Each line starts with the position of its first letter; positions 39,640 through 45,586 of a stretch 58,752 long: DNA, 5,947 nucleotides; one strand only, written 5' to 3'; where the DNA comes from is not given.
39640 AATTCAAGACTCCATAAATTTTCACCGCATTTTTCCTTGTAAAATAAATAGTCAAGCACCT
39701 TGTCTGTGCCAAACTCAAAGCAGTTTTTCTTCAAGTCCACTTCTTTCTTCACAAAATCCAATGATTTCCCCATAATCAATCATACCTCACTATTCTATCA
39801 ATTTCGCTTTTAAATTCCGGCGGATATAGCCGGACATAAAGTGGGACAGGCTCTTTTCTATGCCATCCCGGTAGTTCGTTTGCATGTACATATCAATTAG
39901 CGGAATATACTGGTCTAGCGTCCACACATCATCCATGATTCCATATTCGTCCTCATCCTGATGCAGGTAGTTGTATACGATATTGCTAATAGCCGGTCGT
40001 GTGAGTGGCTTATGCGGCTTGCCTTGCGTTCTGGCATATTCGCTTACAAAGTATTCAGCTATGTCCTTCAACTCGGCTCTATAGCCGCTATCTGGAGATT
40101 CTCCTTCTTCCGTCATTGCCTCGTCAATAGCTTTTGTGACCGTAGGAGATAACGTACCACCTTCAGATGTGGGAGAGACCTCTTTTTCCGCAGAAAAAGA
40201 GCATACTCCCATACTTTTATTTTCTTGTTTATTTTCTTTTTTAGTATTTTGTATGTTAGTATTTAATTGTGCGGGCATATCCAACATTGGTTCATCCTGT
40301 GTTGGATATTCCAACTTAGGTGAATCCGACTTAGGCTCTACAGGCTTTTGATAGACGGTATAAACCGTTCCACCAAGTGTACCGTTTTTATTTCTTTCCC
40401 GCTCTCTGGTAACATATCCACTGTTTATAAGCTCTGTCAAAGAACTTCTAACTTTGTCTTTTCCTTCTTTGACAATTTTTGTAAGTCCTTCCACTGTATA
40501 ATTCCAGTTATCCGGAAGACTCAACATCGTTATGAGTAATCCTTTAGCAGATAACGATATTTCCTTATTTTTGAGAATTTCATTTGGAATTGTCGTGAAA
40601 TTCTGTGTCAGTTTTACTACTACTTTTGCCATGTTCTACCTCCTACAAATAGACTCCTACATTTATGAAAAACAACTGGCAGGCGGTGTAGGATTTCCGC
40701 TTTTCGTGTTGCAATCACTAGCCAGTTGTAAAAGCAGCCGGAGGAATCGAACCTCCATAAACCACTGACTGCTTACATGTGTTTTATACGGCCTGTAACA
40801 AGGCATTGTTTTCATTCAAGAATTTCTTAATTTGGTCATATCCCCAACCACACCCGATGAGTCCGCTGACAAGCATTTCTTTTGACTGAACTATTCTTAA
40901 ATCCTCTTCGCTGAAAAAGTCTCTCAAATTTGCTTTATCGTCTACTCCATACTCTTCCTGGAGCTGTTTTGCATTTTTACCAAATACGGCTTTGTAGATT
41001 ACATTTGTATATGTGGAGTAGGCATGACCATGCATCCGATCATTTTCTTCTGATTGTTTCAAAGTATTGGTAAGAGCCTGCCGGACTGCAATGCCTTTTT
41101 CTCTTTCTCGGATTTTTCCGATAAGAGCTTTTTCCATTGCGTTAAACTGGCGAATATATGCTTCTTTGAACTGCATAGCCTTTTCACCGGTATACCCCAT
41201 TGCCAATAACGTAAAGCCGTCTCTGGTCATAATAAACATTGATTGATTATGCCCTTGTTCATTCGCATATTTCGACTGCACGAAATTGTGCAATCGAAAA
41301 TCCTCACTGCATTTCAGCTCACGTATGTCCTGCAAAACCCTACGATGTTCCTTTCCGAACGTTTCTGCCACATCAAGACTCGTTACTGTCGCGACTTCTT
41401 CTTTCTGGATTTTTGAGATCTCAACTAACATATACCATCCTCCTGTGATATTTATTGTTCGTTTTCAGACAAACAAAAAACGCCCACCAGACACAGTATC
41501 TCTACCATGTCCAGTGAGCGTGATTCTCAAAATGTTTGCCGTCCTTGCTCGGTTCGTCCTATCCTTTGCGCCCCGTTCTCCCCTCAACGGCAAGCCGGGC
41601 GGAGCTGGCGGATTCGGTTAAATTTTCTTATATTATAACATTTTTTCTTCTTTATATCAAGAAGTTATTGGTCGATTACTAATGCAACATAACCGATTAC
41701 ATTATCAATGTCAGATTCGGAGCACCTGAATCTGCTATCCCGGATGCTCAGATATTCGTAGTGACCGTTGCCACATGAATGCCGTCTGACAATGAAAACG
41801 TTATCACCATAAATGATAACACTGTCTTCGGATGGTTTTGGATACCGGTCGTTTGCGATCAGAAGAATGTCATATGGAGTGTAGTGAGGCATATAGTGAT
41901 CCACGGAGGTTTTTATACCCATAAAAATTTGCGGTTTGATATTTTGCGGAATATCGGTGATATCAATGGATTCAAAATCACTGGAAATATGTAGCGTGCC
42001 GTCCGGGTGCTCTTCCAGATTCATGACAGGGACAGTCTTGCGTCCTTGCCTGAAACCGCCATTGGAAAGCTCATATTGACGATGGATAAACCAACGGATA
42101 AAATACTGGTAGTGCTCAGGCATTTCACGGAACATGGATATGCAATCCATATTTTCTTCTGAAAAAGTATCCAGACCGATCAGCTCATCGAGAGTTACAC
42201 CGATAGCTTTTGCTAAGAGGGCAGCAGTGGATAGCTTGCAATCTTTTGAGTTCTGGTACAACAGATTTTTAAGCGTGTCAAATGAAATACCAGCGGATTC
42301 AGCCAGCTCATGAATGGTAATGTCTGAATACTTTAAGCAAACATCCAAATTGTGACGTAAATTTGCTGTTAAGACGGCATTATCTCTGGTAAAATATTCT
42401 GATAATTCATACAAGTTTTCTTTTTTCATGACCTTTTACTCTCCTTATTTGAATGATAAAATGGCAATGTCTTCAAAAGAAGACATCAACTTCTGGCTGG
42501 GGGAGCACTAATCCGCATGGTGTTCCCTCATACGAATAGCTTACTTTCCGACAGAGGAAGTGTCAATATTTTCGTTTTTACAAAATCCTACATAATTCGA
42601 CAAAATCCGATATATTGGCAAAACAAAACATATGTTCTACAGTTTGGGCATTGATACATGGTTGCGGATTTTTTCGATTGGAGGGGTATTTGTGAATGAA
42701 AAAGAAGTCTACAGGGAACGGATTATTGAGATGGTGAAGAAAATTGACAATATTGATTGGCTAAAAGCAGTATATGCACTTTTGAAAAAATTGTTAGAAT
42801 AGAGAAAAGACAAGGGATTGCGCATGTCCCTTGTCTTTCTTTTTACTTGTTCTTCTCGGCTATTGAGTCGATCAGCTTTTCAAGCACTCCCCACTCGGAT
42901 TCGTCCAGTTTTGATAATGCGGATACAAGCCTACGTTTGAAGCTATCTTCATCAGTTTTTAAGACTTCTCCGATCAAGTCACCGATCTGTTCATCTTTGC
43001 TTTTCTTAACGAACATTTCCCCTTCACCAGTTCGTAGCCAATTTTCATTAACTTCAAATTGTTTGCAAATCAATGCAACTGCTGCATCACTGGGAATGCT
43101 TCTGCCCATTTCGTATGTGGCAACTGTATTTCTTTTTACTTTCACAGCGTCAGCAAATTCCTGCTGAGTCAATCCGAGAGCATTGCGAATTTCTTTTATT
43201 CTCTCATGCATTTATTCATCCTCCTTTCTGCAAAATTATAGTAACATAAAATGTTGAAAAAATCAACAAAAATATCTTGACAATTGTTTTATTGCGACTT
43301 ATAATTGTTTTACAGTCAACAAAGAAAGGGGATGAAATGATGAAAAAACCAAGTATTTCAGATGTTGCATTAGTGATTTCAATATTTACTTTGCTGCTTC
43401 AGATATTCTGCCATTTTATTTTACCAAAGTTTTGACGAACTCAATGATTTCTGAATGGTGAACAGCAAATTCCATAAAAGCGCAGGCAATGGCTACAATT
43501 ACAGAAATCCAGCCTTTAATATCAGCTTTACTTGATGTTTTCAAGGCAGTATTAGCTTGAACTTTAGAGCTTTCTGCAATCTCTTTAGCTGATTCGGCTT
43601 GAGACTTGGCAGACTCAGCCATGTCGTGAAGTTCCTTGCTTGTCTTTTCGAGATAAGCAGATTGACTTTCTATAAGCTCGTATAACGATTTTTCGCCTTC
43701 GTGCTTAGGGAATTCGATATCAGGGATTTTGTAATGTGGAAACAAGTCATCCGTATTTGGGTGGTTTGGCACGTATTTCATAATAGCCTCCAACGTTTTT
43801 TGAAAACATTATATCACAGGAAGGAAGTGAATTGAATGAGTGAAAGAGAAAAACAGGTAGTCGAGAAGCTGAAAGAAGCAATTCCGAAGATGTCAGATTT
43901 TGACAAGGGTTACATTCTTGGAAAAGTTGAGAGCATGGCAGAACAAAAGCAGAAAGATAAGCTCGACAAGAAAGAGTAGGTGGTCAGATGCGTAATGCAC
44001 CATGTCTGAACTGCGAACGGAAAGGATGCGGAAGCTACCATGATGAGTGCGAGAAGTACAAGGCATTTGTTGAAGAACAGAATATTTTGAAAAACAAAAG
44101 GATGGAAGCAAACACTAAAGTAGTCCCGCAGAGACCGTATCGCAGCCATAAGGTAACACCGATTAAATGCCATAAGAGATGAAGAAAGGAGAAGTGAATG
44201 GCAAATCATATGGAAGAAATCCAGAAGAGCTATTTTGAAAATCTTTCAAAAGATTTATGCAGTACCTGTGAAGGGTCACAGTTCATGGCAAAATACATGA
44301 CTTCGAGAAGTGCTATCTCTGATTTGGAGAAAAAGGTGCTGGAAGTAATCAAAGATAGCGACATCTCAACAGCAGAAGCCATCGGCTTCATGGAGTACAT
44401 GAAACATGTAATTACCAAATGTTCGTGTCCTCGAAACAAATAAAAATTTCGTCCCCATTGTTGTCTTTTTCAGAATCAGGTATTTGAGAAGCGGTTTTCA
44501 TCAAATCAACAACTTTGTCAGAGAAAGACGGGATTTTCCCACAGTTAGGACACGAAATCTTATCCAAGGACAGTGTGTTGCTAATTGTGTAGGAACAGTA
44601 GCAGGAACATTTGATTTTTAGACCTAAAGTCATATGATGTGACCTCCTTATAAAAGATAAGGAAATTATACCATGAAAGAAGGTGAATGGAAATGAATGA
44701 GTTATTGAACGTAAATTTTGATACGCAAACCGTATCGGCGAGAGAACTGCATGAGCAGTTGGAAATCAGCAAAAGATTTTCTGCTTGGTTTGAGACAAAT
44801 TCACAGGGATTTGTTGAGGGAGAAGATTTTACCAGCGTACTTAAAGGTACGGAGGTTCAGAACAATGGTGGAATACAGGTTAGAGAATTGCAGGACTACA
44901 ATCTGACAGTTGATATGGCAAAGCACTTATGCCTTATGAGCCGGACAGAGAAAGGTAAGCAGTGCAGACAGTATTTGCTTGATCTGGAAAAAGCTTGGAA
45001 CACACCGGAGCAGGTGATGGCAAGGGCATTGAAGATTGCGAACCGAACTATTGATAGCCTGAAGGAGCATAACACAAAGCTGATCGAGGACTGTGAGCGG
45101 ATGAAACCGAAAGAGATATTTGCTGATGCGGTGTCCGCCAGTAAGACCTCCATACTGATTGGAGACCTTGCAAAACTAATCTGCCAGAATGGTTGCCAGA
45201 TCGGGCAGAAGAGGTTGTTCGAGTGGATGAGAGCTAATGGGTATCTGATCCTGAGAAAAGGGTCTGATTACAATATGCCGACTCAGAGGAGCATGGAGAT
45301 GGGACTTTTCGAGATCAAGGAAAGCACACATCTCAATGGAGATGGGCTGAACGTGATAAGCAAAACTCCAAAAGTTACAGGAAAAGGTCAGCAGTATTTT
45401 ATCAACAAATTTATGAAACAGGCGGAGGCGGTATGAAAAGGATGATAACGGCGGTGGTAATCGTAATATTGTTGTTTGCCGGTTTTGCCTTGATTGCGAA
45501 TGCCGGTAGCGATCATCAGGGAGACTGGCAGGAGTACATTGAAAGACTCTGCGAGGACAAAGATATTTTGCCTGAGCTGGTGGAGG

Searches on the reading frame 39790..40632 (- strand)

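Call 21: search_protein_families(library=phrogs, proteins=[window:39790-40632:-])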
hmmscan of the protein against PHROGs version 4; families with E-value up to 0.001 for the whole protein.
window:39790-40632:- (280 aa): 13 families
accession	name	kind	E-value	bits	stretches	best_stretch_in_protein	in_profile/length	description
phrog_4707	-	DNA, RNA and nucleotide metabolism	1e-19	72.4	1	6-176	11-181/409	replication initiation protein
phrog_428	-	DNA, RNA and nucleotide metabolism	1.5e-19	71.5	1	1-147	79-224/455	replication initiation protein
phrog_186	-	DNA, RNA and nucleotide metabolism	2.1e-18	68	1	4-173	14-197/308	DnaD-like helicase loader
phrog_23842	-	unknown function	3.8e-17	63.5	1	11-148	24-155/317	-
phrog_1456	-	DNA, RNA and nucleotide metabolism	5.4e-17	62.9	1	5-175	6-160/365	DNA binding protein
phrog_270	-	DNA, RNA and nucleotide metabolism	2.3e-14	54.6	1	7-206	27-193/383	replication initiation protein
phrog_11718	-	unknown function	3.2e-14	54.1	1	8-98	8-100/105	-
phrog_22134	-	unknown function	5.1e-14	53.7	1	15-133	2-124/262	-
phrog_37920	-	DNA, RNA and nucleotide metabolism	1.1e-10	42.2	1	9-97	9-96/245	HTH DNA binding protein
phrog_4221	-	DNA, RNA and nucleotide metabolism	2.4e-09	37.9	1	8-96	9-97/325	replication initiation protein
phrog_27492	-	unknown function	6.1e-07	30.2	1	4-76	16-89/304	-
phrog_345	-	DNA, RNA and nucleotide metabolism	1.8e-06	28.9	1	7-136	22-189/297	replication initiation O-like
phrog_678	-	DNA, RNA and nucleotide metabolism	0.00011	22.9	1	3-140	23-177/346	replication initiation O-like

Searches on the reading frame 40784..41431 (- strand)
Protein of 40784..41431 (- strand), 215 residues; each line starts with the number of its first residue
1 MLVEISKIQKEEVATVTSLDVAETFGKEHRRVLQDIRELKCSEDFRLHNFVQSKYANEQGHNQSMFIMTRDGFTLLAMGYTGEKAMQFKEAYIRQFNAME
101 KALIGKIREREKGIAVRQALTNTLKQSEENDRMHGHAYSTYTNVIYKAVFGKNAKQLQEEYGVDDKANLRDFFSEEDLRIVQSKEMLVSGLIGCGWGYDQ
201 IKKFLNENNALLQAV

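Call 21: search_protein_families(library=phrogs, proteins=[window:40784-41431:-])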
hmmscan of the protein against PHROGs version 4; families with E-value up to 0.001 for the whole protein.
window:40784-41431:- (215 aa): 16 families
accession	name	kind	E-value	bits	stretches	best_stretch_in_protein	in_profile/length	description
phrog_2657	-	transcription regulation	1.7e-65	221.8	1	4-208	12-222/243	transcriptional regulator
phrog_518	-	transcription regulation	2.9e-37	129.7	1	9-137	17-142/268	Rha-like transcriptional regulator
phrog_995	-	transcription regulation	1.4e-36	127.6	1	14-111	119-216/307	transcriptional regulator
phrog_373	-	transcription regulation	6.1e-32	112.3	1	6-132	90-220/373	anti-repressor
phrog_18886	-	unknown function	2.1e-31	110.4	1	8-120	12-126/269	-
phrog_821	-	transcription regulation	2.7e-31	110.3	1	14-104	162-252/324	transcriptional regulator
phrog_63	-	transcription regulation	5.8e-21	76.3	1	8-121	125-239/431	anti-repressor Ant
phrog_10324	-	transcription regulation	3.9e-19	70.3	1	14-108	4-101/205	anti-repressor Ant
phrog_15204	-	transcription regulation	6.9e-09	36.4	1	16-55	37-76/79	anti-repressor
phrog_17716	-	unknown function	7.8e-07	30.9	1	78-105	1-28/101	-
phrog_8244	-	unknown function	1.7e-06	28.4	1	15-112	157-254/383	-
phrog_8235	-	transcription regulation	1e-05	26.3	1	8-87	5-93/219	anti-repressor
phrog_8036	-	unknown function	1.4e-05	25.6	1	80-178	109-210/290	-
phrog_1726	-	transcription regulation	2.1e-05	25.5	1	7-130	9-145/264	anti-repressor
phrog_20738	-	transcription regulation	3.1e-05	25.7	1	70-103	3-36/103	anti-repressor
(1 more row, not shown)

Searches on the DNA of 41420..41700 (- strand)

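Call 5: search_rna_families(source=window, start=41420, end=41700, threshold=evalue, max_evalue=10, show_alignments=4)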
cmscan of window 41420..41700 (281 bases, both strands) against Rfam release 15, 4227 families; matches with E-value up to 10: 2.
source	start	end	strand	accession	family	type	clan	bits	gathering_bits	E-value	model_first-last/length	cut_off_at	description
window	41479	41522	-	RF01943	mir-999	Gene; miRNA;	-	25.3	58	0.0016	1-84/84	no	mir-999 microRNA precursor family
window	41598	41695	-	RF00114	S15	Cis-reg; leader;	CL00121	12.8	39.5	1.2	1-117/117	no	Ribosomal S15 leader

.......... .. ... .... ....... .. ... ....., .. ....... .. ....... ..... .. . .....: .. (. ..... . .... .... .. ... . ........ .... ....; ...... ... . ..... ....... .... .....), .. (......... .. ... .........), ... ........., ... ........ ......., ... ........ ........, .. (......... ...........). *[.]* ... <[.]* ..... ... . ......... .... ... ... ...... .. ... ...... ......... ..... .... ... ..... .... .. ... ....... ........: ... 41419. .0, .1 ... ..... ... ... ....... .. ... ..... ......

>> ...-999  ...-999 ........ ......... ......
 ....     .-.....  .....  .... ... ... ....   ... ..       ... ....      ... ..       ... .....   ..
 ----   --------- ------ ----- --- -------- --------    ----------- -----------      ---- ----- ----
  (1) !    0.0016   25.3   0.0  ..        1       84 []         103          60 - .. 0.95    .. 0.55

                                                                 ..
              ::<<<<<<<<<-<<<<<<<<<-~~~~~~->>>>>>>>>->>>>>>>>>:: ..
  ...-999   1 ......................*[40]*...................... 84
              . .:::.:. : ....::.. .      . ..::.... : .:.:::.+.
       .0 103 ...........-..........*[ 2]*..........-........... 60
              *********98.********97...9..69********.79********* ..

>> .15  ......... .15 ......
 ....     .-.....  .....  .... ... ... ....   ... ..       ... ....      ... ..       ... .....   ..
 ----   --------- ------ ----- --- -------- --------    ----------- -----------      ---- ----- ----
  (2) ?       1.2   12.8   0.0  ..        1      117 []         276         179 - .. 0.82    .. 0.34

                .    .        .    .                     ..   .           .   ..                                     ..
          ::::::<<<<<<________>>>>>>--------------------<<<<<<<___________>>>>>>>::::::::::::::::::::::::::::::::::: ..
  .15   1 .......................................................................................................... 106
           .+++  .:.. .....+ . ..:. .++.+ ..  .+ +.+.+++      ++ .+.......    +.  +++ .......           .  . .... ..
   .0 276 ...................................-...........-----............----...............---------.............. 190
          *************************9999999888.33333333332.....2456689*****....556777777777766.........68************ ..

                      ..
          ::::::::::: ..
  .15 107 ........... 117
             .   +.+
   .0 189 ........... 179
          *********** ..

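Call 103: search_dna_similar(query=window:41470-41665:-, collection=phages, mode=distant, max_evalue=0.01, max_rows=15)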
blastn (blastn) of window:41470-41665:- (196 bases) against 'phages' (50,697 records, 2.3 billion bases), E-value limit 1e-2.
No match.

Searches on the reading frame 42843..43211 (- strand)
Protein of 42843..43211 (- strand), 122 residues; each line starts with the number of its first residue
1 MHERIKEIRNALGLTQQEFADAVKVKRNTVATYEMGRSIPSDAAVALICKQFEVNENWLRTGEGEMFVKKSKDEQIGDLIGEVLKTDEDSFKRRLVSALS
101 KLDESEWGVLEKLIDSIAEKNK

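Call 21: search_protein_families(library=phrogs, proteins=[window:42843-43211:-])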
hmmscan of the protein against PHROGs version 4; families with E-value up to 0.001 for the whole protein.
window:42843-43211:- (122 aa): 19 families
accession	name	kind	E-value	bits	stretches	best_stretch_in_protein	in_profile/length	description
phrog_8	-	transcription regulation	2.9e-19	70.7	1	3-102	164-256/346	transcriptional regulator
phrog_4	-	transcription regulation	2.8e-17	63.8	1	2-96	138-217/400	transcriptional repressor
phrog_2967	-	transcription regulation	1.2e-12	48.8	1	2-71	12-78/225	transcriptional regulator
phrog_3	-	transcription regulation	6.2e-11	43.7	1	1-85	89-168/430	transcriptional repressor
phrog_3037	-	transcription regulation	6.2e-11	43.4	1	2-116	28-125/189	transcriptional repressor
phrog_2328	-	transcription regulation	7e-11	43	1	2-66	17-81/128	transcriptional repressor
phrog_147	-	transcription regulation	3.4e-10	41.2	1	1-63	5-70/100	transcriptional regulator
phrog_2104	-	unknown function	2.5e-09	38.2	1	3-48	42-87/103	-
phrog_2439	-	transcription regulation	5.2e-08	33.1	1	3-63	10-70/367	transcriptional regulator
phrog_9710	-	unknown function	1.6e-07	32.3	1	17-74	31-90/95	-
phrog_4836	-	transcription regulation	2.6e-07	31.4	1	2-69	77-144/194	CII-like regulator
phrog_7950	-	transcription regulation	1.5e-05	26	1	3-35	10-42/68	transcriptional repressor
phrog_6378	-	unknown function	5.7e-05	24.2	1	3-73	11-81/131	-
phrog_5823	-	transcription regulation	6.5e-05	23.2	1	3-66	9-73/404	transcriptional regulator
phrog_1373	-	transcription regulation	0.00021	22.3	1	2-57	65-120/166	transcriptional regulator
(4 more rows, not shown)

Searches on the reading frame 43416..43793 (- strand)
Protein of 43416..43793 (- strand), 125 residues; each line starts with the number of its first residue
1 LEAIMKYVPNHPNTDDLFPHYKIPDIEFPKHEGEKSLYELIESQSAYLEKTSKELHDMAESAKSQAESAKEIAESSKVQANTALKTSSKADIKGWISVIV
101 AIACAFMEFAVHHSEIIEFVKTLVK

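Call 21: search_protein_families(library=phrogs, proteins=[window:43416-43793:-])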
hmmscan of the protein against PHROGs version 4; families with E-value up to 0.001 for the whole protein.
window:43416-43793:- (125 aa): 1 family
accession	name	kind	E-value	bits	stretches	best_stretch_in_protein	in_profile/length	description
phrog_32192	-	unknown function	5.8e-21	75.7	1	39-123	38-122/125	-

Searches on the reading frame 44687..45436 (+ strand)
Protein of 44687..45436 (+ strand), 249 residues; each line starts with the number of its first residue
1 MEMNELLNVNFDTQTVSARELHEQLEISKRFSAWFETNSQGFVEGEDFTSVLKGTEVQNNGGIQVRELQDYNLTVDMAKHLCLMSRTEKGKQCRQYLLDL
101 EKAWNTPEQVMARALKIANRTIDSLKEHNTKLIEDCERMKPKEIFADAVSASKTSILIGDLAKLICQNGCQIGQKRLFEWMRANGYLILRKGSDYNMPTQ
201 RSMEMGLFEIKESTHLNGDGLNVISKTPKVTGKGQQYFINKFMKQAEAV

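Call 66: search_protein_families(library=phrogs, proteins=[window:44687-45436:+], max_evalue=0.0001)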
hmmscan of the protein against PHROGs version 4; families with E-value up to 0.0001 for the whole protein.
window:44687-45436:+ (249 aa): 10 families
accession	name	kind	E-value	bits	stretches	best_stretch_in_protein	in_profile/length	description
phrog_63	-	transcription regulation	1.3e-66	226.7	1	3-245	117-359/431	anti-repressor Ant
phrog_9438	-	transcription regulation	4.1e-45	153.5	1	137-247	6-116/121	anti-repressor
phrog_130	-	transcription regulation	7.1e-34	118.6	1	125-246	289-412/480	anti-repressor Ant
phrog_15968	-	transcription regulation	6.4e-33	113.8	1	177-244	1-68/73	anti-repressor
phrog_5817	-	transcription regulation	2.8e-26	93.8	1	13-130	24-138/210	anti-repressor Ant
phrog_373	-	transcription regulation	3.4e-16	60.5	1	2-132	85-218/373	anti-repressor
phrog_377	-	transcription regulation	6.8e-16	59.7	1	12-126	17-132/213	anti-repressor Ant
phrog_6904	-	unknown function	6.1e-14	53.1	1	3-85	2-90/95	-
phrog_14211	-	transcription regulation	3.6e-13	50.6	1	62-106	89-133/234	anti-repressor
phrog_17628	-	unknown function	1e-05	26.5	1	43-70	24-51/66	-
